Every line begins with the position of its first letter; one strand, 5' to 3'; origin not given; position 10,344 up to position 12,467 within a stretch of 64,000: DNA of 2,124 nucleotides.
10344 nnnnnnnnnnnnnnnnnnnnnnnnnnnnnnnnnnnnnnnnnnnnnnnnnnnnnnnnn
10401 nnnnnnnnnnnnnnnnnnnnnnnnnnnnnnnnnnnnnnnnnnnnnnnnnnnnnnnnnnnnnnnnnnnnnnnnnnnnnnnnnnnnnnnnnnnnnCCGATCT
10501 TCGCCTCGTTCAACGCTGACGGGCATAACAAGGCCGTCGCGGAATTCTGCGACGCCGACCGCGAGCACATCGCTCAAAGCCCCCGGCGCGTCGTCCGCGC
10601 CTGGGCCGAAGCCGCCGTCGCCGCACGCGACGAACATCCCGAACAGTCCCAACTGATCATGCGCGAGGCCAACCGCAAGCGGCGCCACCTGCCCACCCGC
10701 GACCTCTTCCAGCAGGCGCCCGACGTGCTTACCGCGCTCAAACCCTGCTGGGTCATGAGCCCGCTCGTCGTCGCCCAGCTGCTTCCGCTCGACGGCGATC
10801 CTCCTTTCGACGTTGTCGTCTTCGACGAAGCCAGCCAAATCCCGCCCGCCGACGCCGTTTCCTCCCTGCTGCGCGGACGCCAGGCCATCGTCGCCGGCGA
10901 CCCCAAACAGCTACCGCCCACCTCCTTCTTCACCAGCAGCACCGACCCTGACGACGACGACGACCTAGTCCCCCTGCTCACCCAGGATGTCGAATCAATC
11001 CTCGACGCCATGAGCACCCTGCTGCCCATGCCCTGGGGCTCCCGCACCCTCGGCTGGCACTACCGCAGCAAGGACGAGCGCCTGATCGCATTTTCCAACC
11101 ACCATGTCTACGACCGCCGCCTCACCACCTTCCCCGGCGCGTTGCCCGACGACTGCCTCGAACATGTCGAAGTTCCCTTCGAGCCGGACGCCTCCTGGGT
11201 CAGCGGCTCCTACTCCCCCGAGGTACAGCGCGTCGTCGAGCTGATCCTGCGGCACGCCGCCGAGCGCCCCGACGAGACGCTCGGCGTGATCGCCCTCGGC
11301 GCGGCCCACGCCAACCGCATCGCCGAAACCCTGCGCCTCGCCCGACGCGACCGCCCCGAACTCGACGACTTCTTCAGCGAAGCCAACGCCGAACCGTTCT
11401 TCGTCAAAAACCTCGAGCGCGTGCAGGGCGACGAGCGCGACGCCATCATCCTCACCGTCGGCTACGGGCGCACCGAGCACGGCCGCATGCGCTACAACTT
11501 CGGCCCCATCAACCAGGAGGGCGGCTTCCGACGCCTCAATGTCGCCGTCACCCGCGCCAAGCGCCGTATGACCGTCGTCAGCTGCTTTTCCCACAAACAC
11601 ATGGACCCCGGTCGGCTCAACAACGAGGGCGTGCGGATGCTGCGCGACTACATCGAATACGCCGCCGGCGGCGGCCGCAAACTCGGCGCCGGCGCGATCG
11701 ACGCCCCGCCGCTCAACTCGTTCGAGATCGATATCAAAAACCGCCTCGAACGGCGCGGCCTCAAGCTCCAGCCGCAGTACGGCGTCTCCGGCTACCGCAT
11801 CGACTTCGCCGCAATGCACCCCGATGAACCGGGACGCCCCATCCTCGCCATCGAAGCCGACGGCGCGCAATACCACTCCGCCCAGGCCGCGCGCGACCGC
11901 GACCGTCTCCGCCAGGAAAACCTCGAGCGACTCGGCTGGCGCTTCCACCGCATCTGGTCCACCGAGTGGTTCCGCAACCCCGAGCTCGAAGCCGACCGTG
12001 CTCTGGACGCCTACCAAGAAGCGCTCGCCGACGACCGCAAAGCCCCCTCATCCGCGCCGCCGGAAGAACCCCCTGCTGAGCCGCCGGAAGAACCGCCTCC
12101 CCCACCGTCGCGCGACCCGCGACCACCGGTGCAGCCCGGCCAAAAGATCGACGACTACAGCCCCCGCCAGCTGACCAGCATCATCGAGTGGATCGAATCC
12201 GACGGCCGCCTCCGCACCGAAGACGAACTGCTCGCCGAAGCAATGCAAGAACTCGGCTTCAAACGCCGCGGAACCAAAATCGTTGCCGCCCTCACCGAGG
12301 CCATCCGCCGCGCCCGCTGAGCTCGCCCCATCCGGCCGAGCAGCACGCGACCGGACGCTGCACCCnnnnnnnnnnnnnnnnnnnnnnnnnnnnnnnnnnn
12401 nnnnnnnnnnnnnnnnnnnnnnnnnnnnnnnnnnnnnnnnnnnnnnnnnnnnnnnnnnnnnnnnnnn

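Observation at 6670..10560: ~3.9-kb block of near-identical intragenic tandem repeats (4 x ~510 nt, then ~4 x ~480 nt) expanding the helicase insertion domain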

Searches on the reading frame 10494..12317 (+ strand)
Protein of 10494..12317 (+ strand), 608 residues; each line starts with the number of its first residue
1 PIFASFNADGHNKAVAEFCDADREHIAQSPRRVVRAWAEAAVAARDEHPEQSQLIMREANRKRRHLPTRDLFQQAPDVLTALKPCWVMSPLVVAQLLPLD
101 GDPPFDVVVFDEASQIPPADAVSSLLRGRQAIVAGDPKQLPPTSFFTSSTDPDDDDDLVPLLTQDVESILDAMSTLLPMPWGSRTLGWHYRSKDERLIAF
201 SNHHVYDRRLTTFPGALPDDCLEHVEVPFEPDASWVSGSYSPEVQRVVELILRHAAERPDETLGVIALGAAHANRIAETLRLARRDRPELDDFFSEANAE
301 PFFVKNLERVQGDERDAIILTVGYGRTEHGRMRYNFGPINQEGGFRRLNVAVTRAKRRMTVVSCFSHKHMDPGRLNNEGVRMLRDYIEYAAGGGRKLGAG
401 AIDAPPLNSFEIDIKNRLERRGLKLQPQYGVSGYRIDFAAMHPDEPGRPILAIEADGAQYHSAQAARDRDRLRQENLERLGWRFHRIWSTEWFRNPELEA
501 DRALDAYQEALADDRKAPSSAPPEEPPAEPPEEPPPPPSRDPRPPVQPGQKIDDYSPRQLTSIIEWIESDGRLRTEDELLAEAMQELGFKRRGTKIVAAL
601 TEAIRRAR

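Call 26: find_related_loci(query=window:10494-12317:+, collection=genome_contigs, flank=10000)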
Query window:10494-12317:+ (608 aa) in genome_contigs; peptide patterns used: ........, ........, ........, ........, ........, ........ (x = any residue, [..] = any of these).
222 stretches matched a pattern; 5 encode a relative of the query (tblastn E <= 1e-3); 5 distinct loci.
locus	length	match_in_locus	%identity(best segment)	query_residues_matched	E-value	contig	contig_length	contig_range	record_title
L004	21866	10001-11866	58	1-604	0e+0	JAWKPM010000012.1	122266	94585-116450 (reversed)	MAG: Dehalococcoidia bacterium isolate BC2.88 BC2.88.fa-12, whole genome shotgun sequence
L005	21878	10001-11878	57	1-604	0e+0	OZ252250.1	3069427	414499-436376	MAG: Dehalococcoidia bacterium isolate 148742b7-5873-4ec1-8832-ba9e4de588a3 genome assembly, chromosome: 1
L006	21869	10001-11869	57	1-604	0e+0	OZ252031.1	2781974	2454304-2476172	MAG: Dehalococcoidia bacterium isolate dff2a26e-0c85-4687-84f1-4c242d812589 genome assembly, chromosome: 1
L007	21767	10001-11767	47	5-604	6e-177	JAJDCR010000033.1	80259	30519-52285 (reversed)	MAG: Planctomycetota bacterium isolate OFTM357 OFTM357_32, whole genome shotgun sequence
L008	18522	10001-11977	52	1-605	0e+0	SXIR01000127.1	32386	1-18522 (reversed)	MAG: Actinomycetota bacterium isolate F1-120-MAGs055 F1-120__c479852, whole genome shotgun sequence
